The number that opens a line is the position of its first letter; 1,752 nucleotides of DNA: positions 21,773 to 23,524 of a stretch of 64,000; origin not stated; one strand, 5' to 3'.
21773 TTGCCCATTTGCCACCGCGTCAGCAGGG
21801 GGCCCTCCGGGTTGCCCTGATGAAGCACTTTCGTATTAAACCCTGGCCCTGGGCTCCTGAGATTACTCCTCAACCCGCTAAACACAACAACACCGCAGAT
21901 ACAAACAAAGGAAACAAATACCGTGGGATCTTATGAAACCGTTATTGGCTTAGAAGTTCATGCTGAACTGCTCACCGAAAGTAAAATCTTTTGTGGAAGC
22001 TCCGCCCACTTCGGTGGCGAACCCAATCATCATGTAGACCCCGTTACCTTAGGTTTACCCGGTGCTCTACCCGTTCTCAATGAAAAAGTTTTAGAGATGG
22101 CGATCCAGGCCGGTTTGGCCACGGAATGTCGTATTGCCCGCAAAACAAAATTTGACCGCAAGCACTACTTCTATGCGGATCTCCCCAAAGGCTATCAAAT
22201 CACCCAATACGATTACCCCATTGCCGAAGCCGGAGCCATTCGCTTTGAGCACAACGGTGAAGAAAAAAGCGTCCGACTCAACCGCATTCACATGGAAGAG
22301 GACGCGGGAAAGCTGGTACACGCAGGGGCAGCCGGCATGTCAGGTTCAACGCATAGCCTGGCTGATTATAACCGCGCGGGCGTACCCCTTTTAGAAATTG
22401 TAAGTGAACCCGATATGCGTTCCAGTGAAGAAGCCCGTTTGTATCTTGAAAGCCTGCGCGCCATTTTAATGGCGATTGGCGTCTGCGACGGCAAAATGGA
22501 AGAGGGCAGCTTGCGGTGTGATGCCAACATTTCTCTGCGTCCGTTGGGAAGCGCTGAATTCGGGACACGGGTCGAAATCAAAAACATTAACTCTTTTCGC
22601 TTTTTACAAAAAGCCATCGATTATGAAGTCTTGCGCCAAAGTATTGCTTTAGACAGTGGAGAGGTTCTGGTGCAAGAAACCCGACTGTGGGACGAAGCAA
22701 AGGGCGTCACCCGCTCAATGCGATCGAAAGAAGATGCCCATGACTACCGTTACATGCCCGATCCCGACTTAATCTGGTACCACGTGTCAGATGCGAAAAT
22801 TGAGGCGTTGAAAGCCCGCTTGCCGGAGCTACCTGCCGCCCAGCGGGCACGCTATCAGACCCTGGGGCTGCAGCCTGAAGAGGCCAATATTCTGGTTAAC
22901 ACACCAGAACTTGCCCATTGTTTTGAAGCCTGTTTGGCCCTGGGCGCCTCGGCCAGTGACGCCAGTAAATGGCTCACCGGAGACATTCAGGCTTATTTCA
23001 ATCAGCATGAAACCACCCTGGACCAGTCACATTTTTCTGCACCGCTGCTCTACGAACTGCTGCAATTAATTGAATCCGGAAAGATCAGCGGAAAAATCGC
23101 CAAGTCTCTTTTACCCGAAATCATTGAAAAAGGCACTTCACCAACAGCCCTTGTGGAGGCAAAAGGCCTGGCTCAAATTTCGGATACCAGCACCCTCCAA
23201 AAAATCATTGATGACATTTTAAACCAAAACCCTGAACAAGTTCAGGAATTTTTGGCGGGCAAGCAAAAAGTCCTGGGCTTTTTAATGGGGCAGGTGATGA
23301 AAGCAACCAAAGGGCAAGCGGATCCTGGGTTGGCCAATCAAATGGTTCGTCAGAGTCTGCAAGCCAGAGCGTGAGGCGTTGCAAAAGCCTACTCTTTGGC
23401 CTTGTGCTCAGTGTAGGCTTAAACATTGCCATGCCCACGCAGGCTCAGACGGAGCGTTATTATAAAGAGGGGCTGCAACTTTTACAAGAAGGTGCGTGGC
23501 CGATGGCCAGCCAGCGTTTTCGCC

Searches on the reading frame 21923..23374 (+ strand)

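Call 91: search_protein_families(library=pfam, proteins=[window:21923-23374:+], max_evalue=0.00001)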
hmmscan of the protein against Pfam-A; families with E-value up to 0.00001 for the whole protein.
window:21923-23374:+ (483 aa): 2 families
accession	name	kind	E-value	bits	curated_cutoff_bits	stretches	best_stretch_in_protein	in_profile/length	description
PF02934.20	GatB_N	-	3.5e-119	397.5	23.4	1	6-293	1-276/277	GatB/GatE catalytic domain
PF02637.23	GatB_Yqey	-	7.8e-48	162.5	27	1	333-479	2-148/148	GatB domain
